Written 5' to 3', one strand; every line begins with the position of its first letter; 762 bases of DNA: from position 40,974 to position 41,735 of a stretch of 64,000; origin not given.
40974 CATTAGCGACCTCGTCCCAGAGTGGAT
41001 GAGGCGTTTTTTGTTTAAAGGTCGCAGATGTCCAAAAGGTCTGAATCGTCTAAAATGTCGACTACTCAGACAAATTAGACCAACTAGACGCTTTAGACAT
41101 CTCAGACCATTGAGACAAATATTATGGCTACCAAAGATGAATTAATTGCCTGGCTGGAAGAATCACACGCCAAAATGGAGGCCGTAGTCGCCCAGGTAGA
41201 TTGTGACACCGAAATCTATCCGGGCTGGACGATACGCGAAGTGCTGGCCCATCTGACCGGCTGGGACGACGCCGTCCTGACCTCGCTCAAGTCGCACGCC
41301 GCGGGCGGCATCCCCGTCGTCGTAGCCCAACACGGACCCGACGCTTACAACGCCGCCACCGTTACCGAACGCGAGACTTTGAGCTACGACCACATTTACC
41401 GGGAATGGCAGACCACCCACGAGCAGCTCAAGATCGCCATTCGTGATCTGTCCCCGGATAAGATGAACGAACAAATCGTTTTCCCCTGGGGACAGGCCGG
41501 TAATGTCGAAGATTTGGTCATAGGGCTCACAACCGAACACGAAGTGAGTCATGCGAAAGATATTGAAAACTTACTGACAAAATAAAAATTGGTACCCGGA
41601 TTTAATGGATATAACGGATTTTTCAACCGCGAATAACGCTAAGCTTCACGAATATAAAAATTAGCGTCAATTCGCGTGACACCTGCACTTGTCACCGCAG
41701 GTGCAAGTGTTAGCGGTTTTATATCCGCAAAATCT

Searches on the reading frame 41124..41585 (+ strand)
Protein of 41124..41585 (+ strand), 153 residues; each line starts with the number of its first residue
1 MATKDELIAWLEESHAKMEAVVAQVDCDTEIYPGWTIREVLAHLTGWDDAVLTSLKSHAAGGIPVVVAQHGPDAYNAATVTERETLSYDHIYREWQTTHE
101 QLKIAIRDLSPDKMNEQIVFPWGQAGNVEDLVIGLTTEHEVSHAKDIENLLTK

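Call 6: search_protein_families(library=pfam, proteins=[window:41124-41585:+])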
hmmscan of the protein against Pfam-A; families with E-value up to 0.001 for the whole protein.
window:41124-41585:+ (153 aa): 3 families
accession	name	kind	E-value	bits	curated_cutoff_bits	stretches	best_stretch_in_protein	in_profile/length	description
PF11716.13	MDMPI_N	-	3.5e-11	44.4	24.2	1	16-147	10-139/140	Mycothiol maleylpyruvate isomerase N-terminal domain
PF12867.12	DinB_2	-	4.1e-09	37.4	24.8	1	33-145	28-126/128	DinB superfamily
PF08020.16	DUF1706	-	2.1e-08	34.7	24.2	1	2-147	5-161/166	Protein of unknown function (DUF1706)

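Call 10: find_encoding_contigs(protein=window:41124-41585:+, flank=3000, max_places=10)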
Protein window:41124-41585:+ (153 aa): 12 contigs read that carry it; 9 places shown.
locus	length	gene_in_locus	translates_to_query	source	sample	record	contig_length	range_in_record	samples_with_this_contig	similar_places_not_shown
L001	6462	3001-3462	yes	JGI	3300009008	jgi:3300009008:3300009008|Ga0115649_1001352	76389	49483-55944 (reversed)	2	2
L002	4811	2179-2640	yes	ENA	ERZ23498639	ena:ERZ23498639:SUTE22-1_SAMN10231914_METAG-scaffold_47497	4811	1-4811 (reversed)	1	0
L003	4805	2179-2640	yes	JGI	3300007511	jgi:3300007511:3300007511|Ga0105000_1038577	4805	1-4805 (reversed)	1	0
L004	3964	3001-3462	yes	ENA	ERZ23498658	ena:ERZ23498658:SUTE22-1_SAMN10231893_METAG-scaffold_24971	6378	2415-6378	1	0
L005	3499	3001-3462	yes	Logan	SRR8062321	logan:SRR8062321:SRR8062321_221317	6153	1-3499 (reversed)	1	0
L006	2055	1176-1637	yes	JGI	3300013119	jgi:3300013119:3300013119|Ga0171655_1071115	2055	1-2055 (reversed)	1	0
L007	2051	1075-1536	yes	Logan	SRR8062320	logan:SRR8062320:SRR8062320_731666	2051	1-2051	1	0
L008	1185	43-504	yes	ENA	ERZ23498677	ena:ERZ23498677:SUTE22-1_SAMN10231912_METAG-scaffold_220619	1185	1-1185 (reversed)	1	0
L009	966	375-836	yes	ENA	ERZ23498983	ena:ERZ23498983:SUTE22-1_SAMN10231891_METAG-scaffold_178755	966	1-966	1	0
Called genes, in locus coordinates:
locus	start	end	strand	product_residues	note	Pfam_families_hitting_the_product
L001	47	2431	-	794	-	PF06165:GH94_b-supersand, PF17167:Glyco_hydro_94, PF03633:Glyco_hydro_65C (weak)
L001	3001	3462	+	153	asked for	PF08020:DUF1706, PF11716:MDMPI_N, PF12867:DinB_2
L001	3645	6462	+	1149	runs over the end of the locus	PF00133:tRNA-synt_1, PF09334:tRNA-synt_1g (faint), PF00133:tRNA-synt_1, PF08264:Anticodon_1, PF19302:DUF5915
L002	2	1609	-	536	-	?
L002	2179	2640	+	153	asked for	PF08020:DUF1706, PF11716:MDMPI_N, PF12867:DinB_2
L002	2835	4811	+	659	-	?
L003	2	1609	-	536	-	?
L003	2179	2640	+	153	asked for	PF08020:DUF1706, PF11716:MDMPI_N, PF12867:DinB_2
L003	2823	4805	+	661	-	?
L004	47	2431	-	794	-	PF06165:GH94_b-supersand, PF17167:Glyco_hydro_94, PF03633:Glyco_hydro_65C (weak)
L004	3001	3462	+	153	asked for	PF08020:DUF1706, PF11716:MDMPI_N, PF12867:DinB_2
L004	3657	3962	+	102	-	?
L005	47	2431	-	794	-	PF06165:GH94_b-supersand, PF17167:Glyco_hydro_94, PF03633:Glyco_hydro_65C (weak)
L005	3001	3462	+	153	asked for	PF08020:DUF1706, PF11716:MDMPI_N, PF12867:DinB_2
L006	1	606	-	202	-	?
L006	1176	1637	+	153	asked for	PF08020:DUF1706, PF11716:MDMPI_N, PF12867:DinB_2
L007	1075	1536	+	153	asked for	PF08020:DUF1706, PF11716:MDMPI_N, PF12867:DinB_2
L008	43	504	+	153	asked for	PF08020:DUF1706, PF11716:MDMPI_N, PF12867:DinB_2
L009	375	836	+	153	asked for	PF08020:DUF1706, PF11716:MDMPI_N, PF12867:DinB_2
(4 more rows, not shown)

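Call 11: find_homologous_proteins(query=window:41124-41582:+)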
Query window:41124-41582:+ (153 aa): 100 proteins with E <= 0.001 among 124 candidates.
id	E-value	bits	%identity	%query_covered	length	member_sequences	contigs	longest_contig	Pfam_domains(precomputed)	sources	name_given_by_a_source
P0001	2.8e-97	341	100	100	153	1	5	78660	PF12867.13,PF08020.17,PF11716.14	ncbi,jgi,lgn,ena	-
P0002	9.5e-86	303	87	100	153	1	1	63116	PF12867.13,PF08020.17,PF11716.14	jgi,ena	jgi:hypothetical protein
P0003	4.0e-83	295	85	100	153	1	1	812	PF12867.13,PF08020.17,PF11716.14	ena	-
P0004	5.7e-81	288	83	100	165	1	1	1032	PF12867.13,PF08020.17,PF11716.14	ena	-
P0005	5.9e-79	281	81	99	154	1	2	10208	PF12867.13,PF08020.17,PF11716.14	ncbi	-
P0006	2.4e-78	279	81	99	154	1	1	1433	PF12867.13,PF08020.17,PF11716.14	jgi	jgi:hypothetical protein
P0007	1.1e-77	277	81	99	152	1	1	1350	PF12867.13,PF08020.17,PF11716.14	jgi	-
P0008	1.4e-77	277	80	100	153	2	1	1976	PF12867.13,PF08020.17,PF11716.14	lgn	-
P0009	3.7e-77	275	81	100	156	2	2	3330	PF12867.13,PF08020.17,PF11716.14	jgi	jgi:hypothetical protein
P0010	1.2e-76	274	80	100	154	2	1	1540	PF12867.13,PF08020.17,PF11716.14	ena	-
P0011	9.0e-76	271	78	100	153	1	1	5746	PF12867.13,PF08020.17,PF11716.14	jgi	jgi:hypothetical protein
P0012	3.3e-74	266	76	100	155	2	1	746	PF12867.13,PF08020.17,PF11716.14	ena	-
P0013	3.8e-74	266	75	100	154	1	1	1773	PF12867.13,PF08020.17,PF11716.14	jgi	jgi:hypothetical protein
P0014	1.3e-73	264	77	100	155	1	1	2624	PF12867.13,PF08020.17,PF11716.14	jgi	jgi:hypothetical protein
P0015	1.4e-73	264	75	100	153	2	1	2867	PF12867.13,PF08020.17,PF11716.14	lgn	-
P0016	3.7e-73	262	76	99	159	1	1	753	PF12867.13,PF08020.17,PF11716.14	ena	-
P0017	5.2e-73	262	78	99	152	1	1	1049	PF12867.13,PF08020.17,PF11716.14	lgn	-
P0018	1.0e-72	261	75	100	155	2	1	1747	PF12867.13,PF08020.17,PF11716.14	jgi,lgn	-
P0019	3.2e-72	259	74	97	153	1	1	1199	PF12867.13,PF08020.17,PF11716.14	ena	-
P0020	3.7e-72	259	74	97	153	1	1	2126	PF12867.13,PF08020.17,PF11716.14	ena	-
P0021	4.5e-72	259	74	100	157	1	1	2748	PF12867.13,PF08020.17,PF11716.14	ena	-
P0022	6.5e-72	258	75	100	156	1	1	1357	PF12867.13,PF08020.17,PF11716.14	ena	-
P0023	6.8e-72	258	74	100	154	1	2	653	PF12867.13,PF08020.17,PF11716.14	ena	-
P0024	7.4e-72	258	74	97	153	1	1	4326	PF12867.13,PF08020.17,PF11716.14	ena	-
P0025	1.3e-71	257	74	100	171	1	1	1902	PF12867.13,PF08020.17,PF11716.14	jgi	jgi:hypothetical protein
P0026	2.5e-71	256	75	100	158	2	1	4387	PF12867.13,PF08020.17,PF11716.14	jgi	-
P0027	4.8e-71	256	74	99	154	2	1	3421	PF12867.13,PF08020.17,PF11716.14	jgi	jgi:hypothetical protein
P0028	2.3e-70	253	74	99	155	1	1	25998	PF12867.13,PF08020.17,PF11716.14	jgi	-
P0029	3.9e-70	253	73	100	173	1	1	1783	PF12867.13,PF08020.17,PF11716.14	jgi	jgi:hypothetical protein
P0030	6.6e-70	252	75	100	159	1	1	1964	PF12867.13,PF08020.17,PF11716.14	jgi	jgi:hypothetical protein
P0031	2.3e-69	250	74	99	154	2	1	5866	PF12867.13,PF08020.17,PF11716.14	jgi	jgi:hypothetical protein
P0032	6.0e-69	249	72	100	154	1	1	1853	PF12867.13,PF08020.17,PF11716.14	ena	-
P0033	9.2e-69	248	71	99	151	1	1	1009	PF12867.13,PF08020.17,PF11716.14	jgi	-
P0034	1.4e-68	248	71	100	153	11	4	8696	PF12867.13,PF08020.17,PF11716.14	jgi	jgi:hypothetical protein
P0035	3.4e-68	246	73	100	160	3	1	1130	PF12867.13,PF08020.17,PF11716.14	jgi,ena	-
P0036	3.4e-68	246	70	99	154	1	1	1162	PF12867.13,PF08020.17,PF11716.14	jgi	-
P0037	5.9e-68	246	74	97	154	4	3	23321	PF12867.13,PF08020.17,PF11716.14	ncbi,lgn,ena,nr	ncbi:MAG TPA: hypothetical protein DEH25_09025 [Chloroflexi bacterium]|nr:hypothetical protein [Chlo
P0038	1.3e-67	244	72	99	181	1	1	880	PF12867.13,PF08020.17,PF11716.14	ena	-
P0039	1.4e-67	244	71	99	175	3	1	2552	PF12867.13,PF08020.17,PF11716.14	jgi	jgi:hypothetical protein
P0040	3.8e-67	243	71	100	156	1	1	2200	PF12867.13,PF08020.17,PF11716.14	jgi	jgi:hypothetical protein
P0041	2.8e-66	240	69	100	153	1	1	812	PF12867.13,PF08020.17,PF11716.14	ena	-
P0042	5.0e-66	239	69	100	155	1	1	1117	PF12867.13,PF08020.17,PF11716.14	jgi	-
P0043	3.1e-65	237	68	99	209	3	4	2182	PF12867.13,PF08020.17,PF11716.14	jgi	jgi:hypothetical protein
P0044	4.2e-65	236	71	99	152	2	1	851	PF12867.13,PF08020.17,PF11716.14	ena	-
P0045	4.3e-65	236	72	97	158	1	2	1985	PF12867.13,PF08020.17,PF11716.14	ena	-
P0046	9.8e-63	229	68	99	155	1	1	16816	PF12867.13,PF08020.17,PF11716.14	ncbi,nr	ncbi:MAG: hypothetical protein MAG431_01851 [Chloroflexi bacterium]|nr:hypothetical protein [Chlorof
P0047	2.7e-62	227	68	97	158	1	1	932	PF12867.13,PF08020.17,PF11716.14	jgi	-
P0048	6.4e-62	226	65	100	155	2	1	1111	PF12867.13,PF08020.17,PF11716.14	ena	-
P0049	7.9e-62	226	67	99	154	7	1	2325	PF12867.13,PF08020.17,PF11716.14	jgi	jgi:hypothetical protein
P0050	1.6e-59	218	62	99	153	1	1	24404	PF12867.13,PF08020.17,PF11716.14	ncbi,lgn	-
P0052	1.7e-58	215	64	99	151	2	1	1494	PF12867.13,PF08020.17,PF11716.14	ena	-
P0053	2.1e-58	215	63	100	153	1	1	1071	PF12867.13,PF08020.17,PF11716.14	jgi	-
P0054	5.2e-58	213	62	100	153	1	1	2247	PF12867.13,PF11716.14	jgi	jgi:hypothetical protein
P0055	6.8e-58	213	62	99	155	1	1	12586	PF11716.14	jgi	jgi:hypothetical protein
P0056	1.4e-57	212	62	99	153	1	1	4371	PF12867.13,PF08020.17,PF11716.14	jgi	jgi:hypothetical protein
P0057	2.3e-56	208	62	99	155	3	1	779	PF11716.14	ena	-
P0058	2.5e-56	208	60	99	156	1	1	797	PF12867.13,PF08020.17,PF11716.14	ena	-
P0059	6.5e-56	206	62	100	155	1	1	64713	PF12867.13,PF08020.17,PF11716.14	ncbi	ncbi:maleylpyruvate isomerase N-terminal domain-containing protein [Chloroflexota bacterium]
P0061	1.6e-55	205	59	100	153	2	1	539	PF12867.13,PF11716.14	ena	-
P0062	1.8e-54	202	60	100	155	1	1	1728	PF12867.13,PF08020.17,PF11716.14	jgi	jgi:hypothetical protein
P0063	8.0e-54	200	59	100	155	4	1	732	PF12867.13,PF11716.14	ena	-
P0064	9.6e-54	199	58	99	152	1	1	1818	PF12867.13,PF11716.14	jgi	jgi:hypothetical protein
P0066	2.5e-53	198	58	100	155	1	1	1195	PF12867.13,PF08020.17,PF11716.14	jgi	jgi:uncharacterized protein (TIGR03083 family)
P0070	1.5e-49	186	56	99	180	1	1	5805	PF12867.13,PF11716.14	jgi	jgi:hypothetical protein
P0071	5.6e-43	164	59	89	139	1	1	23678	PF11716.14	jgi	jgi:hypothetical protein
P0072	2.0e-41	159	48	86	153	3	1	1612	PF12867.13,PF08020.17,PF11716.14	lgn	-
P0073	1.6e-38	150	50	96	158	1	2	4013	PF12867.13,PF08020.17,PF11716.14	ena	-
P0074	2.4e-38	149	48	99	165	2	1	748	PF12867.13,PF08020.17,PF11716.14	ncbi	-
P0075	2.6e-38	149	53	88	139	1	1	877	PF12867.13,PF08020.17,PF11716.14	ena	-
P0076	2.7e-38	149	49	99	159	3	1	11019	PF12867.13,PF08020.17,PF11716.14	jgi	jgi:hypothetical protein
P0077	9.2e-38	148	46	97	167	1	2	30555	PF12867.13,PF08020.17,PF11716.14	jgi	jgi:hypothetical protein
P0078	2.8e-37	146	45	100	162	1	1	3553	PF12867.13,PF08020.17,PF11716.14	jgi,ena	-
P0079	1.3e-36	144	45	97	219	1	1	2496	PF12867.13,PF08020.17,PF11716.14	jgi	jgi:hypothetical protein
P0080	2.3e-35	140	52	80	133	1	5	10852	PF12867.13,PF08020.17,PF11716.14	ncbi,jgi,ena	-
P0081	3.5e-35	139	45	97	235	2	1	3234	PF08020.17,PF11716.14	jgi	jgi:hypothetical protein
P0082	1.1e-34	138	44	98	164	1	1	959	PF12867.13,PF08020.17,PF11716.14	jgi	jgi:uncharacterized protein (TIGR03083 family)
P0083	6.7e-32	129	44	94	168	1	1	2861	PF12867.13,PF08020.17,PF11716.14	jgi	jgi:hypothetical protein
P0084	1.3e-31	128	40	99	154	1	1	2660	PF12867.13,PF08020.17,PF11716.14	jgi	jgi:hypothetical protein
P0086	4.4e-29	119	40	95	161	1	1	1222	PF12867.13,PF08020.17,PF11716.14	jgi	jgi:hypothetical protein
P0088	3.1e-28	117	38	99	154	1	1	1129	PF12867.13,PF08020.17,PF11716.14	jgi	jgi:hypothetical protein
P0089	2.6e-27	114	42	99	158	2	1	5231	PF12867.13,PF08020.17,PF11716.14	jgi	jgi:hypothetical protein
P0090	5.6e-27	113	36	100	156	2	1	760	PF12867.13,PF08020.17,PF11716.14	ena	-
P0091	1.2e-26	111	41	99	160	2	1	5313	PF12867.13,PF08020.17,PF11716.14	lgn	-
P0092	1.4e-26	111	37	97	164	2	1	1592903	PF12867.13,PF08020.17,PF11716.14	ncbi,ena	-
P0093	1.8e-26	111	40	86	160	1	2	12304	PF12867.13,PF08020.17,PF11716.14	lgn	-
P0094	2.3e-26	111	36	96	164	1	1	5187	PF12867.13,PF08020.17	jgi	-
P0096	1.7e-25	108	36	97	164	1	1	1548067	PF12867.13,PF08020.17,PF11716.14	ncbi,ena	-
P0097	5.5e-21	93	32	98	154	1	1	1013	PF12867.13,PF11716.14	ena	-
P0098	8.8e-20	89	31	97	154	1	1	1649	PF12867.13,PF11716.14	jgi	jgi:hypothetical protein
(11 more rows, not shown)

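Call 13: find_encoding_contigs(protein=P0002, flank=3000, max_places=2)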
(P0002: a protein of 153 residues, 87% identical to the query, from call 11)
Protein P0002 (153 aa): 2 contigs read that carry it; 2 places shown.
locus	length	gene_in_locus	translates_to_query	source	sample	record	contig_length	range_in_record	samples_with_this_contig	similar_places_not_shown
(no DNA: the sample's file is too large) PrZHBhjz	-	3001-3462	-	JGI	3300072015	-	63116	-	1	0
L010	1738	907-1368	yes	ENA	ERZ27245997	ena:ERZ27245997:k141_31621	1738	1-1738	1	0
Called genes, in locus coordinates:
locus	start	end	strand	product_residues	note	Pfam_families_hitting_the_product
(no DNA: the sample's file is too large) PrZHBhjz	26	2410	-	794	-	PF06165:GH94_b-supersand, PF17167:Glyco_hydro_94, PF03633:Glyco_hydro_65C (faint)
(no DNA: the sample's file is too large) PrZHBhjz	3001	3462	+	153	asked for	PF08020:DUF1706, PF11716:MDMPI_N, PF12867:DinB_2 (weak)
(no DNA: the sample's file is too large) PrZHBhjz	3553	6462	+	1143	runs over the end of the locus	PF00133:tRNA-synt_1, PF09334:tRNA-synt_1g (faint), PF00133:tRNA-synt_1, PF08264:Anticodon_1, PF19302:DUF5915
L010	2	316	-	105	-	?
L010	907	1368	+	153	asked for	PF08020:DUF1706, PF11716:MDMPI_N, PF12867:DinB_2 (weak)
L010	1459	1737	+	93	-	?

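Call 14: find_encoding_contigs(protein=P0005, flank=3000, max_places=2)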
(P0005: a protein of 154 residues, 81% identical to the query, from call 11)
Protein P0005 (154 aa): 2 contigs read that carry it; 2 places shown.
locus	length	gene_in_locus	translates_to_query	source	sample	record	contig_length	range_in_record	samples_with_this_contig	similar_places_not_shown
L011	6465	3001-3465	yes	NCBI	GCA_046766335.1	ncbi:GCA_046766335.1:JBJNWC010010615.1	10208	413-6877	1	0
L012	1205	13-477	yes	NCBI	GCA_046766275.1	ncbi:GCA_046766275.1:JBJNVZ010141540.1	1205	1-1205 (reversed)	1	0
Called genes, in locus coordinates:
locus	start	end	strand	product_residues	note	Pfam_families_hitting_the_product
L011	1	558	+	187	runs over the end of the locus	-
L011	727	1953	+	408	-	PF00579:tRNA-synt_1b, PF22421:SYY_C-terminal (weak)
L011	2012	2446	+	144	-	PF00383:dCMP_cyt_deam_1, PF14437:MafB19-deam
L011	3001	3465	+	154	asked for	PF08020:DUF1706, PF11716:MDMPI_N, PF12867:DinB_2 (weak)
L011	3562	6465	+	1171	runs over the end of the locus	PF00133:tRNA-synt_1, PF08264:Anticodon_1, PF19302:DUF5915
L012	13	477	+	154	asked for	PF08020:DUF1706, PF11716:MDMPI_N, PF12867:DinB_2 (weak)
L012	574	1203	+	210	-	?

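Call 15: find_encoding_contigs(protein=P0028, flank=3000, max_places=2)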
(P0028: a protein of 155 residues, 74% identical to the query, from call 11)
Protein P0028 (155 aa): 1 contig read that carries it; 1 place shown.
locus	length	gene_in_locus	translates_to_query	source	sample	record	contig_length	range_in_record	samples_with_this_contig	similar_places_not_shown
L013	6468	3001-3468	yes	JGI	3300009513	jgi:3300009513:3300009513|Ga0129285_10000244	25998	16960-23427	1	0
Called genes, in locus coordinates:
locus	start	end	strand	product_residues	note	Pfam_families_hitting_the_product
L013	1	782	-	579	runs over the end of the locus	PF17910:FeoB_Cyto, PF07670:Gate, PF07664:FeoB_C, PF07670:Gate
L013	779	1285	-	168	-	PF01926:MMR_HSR1, PF02421:FeoB_N, PF00009:GTP_EFTU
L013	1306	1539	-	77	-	PF04023:FeoA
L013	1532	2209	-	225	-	PF01325:Fe_dep_repress, PF02742:Fe_dep_repr_C, PF04023:FeoA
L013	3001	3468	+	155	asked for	PF08020:DUF1706 (weak), PF11716:MDMPI_N (weak), PF12867:DinB_2 (weak)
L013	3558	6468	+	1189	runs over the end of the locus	PF00133:tRNA-synt_1, PF09334:tRNA-synt_1g (faint), PF00133:tRNA-synt_1, PF08264:Anticodon_1, PF19302:DUF5915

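Call 16: find_encoding_contigs(protein=P0037, flank=3000, max_places=2)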
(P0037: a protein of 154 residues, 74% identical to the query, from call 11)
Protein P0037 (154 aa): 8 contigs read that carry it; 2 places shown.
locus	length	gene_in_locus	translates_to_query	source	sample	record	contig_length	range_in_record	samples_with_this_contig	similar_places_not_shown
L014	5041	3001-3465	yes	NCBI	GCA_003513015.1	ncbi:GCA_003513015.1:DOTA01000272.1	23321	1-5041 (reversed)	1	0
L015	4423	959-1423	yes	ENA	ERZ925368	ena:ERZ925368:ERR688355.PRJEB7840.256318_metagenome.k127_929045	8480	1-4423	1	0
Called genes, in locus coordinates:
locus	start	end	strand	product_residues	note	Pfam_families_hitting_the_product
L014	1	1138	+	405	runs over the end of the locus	PF00528:BPD_transp_1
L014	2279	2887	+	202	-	-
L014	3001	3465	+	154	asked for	PF08020:DUF1706 (weak), PF11716:MDMPI_N (weak), PF12867:DinB_2 (weak)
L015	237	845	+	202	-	-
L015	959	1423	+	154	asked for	PF08020:DUF1706 (weak), PF11716:MDMPI_N (weak), PF12867:DinB_2 (weak)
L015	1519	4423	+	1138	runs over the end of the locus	PF00133:tRNA-synt_1, PF09334:tRNA-synt_1g (faint), PF00133:tRNA-synt_1, PF08264:Anticodon_1, PF19302:DUF5915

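Call 22: find_related_loci(query=A1, collection=genome_contigs, flank=2500)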
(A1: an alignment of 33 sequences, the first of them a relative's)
Query A1 (153 aa) in genome_contigs; peptide patterns used: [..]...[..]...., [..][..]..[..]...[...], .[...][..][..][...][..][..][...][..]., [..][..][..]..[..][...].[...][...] (x = any residue, [..] = any of these).
158 stretches matched a pattern; 54 encode a relative of the query (tblastn E <= 1e-3); 54 distinct loci.
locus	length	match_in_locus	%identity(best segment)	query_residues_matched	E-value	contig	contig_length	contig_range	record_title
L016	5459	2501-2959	76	1-153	4e-79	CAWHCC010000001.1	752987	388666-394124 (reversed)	MAG: uncultured Chloroflexia bacterium isolate MFD03804.bin.1.193 genome assembly, contig: contig_23375, whole genome sh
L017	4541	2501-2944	74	1-148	6e-73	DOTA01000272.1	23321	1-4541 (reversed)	MAG TPA_asm: Chloroflexi bacterium isolate UBA11857 contig_15024, whole genome shotgun sequence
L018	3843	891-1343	68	1-151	4e-68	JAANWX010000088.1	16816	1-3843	MAG: Chloroflexota bacterium isolate SuakinDeep_MAG43_1 MAG431_88, whole genome shotgun sequence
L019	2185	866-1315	49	1-151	4e-46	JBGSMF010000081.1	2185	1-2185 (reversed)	MAG: Thermoflexales bacterium isolate JTS-AC224 k141_1326995, whole genome shotgun sequence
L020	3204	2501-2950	46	1-151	4e-43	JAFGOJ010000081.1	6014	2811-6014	MAG: Anaerolineae bacterium isolate Zod_Metabat.614 k87_1020664, whole genome shotgun sequence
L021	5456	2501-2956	44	1-153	2e-41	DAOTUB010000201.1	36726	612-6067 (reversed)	MAG TPA_asm: Anaerolineae bacterium isolate F17_41 k129_1697829, whole genome shotgun sequence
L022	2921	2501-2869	52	1-123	5e-40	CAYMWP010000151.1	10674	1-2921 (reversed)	MAG TPA_asm: uncultured Anaerolineales bacterium isolate binchicken_co334_151 genome assembly, contig: NODE_11479_length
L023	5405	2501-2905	47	1-135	7e-40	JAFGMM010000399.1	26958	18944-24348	MAG: Anaerolineae bacterium isolate Zod_Metabat.474 k87_14141591, whole genome shotgun sequence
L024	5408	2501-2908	47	4-140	2e-39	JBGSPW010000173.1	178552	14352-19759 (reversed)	MAG: Thermoflexales bacterium isolate JTS-AC314 k141_2705757, whole genome shotgun sequence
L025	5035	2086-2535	41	1-151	1e-39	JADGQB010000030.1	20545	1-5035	MAG: Anaerolineales bacterium isolate Chersky.20_11 contig-100_151, whole genome shotgun sequence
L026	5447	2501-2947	43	2-151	7e-39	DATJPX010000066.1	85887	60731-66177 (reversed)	MAG TPA_asm: Anaerolineales bacterium isolate SMAG_U14924 k141_2398618, whole genome shotgun sequence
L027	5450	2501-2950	42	1-151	1e-38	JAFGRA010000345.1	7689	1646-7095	MAG: Anaerolineales bacterium isolate Zod_Metabat.802 k87_11402540, whole genome shotgun sequence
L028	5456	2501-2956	43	1-153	1e-38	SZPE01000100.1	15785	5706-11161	Anaerolineae bacterium CFX8 ZYPT4scaffold_1630, whole genome shotgun sequence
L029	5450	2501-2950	42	3-153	3e-38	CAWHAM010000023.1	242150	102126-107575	MAG: uncultured Chloroflexia bacterium isolate MFD04408.bin.1.215 genome assembly, contig: contig_64375, whole genome sh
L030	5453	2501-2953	42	1-152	6e-38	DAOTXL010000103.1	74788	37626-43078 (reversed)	MAG TPA_asm: Anaerolineae bacterium isolate H21_249 k133_3391448, whole genome shotgun sequence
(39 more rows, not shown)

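Call 23: find_related_loci(query=A1, collection=metagenome_contigs, flank=2500)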
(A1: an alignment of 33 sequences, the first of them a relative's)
Query A1 (153 aa) in metagenome_contigs; peptide patterns used: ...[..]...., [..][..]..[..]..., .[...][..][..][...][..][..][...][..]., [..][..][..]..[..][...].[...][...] (x = any residue, [..] = any of these).
339 stretches matched a pattern; 99 encode a relative of the query (tblastn E <= 1e-3); the best 80 are kept; 80 distinct loci.
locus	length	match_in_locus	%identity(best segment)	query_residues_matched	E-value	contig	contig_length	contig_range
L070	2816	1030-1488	71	1-153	2e-75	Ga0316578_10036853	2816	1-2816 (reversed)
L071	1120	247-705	73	1-153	1e-79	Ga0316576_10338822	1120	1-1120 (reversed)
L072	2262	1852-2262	75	1-137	2e-72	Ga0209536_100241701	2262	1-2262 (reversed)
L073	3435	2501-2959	58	1-153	5e-59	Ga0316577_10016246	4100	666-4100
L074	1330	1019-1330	66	1-104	4e-48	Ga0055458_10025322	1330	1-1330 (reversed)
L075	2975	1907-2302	52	1-132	4e-44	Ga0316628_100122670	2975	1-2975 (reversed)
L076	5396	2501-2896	53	1-132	1e-43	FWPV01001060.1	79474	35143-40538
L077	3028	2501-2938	50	1-147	2e-43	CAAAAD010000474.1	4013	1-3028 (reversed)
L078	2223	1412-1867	44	1-153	4e-43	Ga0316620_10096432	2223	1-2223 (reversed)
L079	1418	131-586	45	1-153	7e-44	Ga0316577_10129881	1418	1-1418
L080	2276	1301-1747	48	1-150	1e-42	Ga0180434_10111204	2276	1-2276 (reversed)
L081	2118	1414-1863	46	4-153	2e-42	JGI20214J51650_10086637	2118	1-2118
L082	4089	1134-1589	45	1-153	4e-42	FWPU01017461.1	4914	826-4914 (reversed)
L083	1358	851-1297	47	1-150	5e-43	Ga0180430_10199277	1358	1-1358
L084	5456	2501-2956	45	1-153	9e-42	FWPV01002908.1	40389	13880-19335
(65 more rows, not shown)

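Call 39: find_encoding_contigs(protein=P0009, flank=1500, max_places=2)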
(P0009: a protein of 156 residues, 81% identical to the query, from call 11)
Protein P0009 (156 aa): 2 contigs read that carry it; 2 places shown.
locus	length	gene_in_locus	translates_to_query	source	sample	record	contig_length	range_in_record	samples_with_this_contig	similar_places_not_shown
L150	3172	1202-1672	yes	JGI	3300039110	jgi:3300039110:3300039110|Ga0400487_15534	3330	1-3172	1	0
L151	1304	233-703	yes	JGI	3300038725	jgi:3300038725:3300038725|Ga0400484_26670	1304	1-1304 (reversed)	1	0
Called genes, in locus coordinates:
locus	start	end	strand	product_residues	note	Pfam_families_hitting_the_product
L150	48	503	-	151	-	PF04677:CwfJ_C_1, PF11969:DcpS_C (weak), PF01230:HIT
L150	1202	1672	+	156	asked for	PF08020:DUF1706 (weak), PF11716:MDMPI_N, PF12867:DinB_2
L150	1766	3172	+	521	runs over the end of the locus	?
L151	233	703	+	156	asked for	PF08020:DUF1706 (weak), PF11716:MDMPI_N, PF12867:DinB_2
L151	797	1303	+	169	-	?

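Call 40: find_encoding_contigs(protein=P0011, flank=1500, max_places=2)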
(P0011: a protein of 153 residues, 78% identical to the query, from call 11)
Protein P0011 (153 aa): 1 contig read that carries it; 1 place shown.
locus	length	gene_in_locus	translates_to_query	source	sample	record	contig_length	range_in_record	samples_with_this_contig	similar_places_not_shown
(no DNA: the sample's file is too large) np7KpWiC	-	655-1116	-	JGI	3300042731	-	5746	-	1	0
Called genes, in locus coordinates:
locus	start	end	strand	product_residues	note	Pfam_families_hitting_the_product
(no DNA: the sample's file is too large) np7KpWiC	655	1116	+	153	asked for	PF08020:DUF1706 (weak), PF11716:MDMPI_N, PF12867:DinB_2 (weak)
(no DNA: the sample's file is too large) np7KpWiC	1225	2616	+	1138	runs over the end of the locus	PF00133:tRNA-synt_1, PF09334:tRNA-synt_1g (faint), PF00133:tRNA-synt_1, PF08264:Anticodon_1, PF19302:DUF5915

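Call 41: find_encoding_contigs(protein=P0008, flank=1500, max_places=2)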
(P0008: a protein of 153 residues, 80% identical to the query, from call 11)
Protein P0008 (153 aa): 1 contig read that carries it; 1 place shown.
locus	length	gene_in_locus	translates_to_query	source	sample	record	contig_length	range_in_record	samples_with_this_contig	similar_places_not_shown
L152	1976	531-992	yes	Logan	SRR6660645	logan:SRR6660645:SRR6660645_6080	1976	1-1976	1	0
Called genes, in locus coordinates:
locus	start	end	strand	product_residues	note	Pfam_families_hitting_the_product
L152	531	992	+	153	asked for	PF08020:DUF1706, PF11716:MDMPI_N, PF12867:DinB_2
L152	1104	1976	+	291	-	?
